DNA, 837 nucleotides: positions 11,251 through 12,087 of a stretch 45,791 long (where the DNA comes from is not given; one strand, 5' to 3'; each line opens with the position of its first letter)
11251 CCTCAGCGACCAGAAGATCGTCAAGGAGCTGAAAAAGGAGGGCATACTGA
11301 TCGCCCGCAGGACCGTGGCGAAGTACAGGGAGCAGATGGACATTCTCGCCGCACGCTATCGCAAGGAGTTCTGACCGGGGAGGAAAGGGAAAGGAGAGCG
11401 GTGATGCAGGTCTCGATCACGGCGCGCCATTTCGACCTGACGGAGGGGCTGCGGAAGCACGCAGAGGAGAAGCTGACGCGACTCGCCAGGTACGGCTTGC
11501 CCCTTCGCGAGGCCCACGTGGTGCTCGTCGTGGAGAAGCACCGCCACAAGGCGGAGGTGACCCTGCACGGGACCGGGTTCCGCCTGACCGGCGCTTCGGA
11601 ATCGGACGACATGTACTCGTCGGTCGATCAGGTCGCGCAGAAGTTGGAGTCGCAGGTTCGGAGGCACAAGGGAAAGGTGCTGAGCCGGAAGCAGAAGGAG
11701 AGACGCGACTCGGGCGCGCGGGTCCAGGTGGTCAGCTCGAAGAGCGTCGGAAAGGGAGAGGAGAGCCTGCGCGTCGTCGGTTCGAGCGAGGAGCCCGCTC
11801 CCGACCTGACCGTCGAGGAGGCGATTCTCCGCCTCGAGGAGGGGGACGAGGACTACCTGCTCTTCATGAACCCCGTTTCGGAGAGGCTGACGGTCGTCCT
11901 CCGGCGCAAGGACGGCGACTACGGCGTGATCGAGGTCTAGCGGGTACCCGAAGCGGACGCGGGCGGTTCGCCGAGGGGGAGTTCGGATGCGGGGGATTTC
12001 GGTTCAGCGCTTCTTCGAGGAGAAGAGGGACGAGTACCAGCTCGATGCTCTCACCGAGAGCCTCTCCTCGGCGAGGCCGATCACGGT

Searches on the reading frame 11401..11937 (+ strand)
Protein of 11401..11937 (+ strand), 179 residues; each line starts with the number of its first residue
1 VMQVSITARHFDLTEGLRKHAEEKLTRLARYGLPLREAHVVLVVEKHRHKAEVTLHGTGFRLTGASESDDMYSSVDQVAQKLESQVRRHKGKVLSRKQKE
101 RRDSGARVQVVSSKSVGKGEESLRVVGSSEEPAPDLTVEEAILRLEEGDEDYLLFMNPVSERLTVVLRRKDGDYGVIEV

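Call 62: search_protein_families(library=pfam, proteins=[window:11401-11937:+], max_evalue=0.001)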
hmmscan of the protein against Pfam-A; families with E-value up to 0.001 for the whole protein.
window:11401-11937:+ (179 aa): 2 families
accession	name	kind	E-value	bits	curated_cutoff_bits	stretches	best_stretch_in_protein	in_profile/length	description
PF02482.25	Ribosomal_S30AE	-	2e-23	83.4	23.7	1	4-93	1-87/88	Sigma 54 modulation protein / S30EA ribosomal protein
PF16321.10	Ribosom_S30AE_C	-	2.5e-11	43.5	25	1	121-176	2-57/57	Sigma 54 modulation/S30EA ribosomal protein C terminus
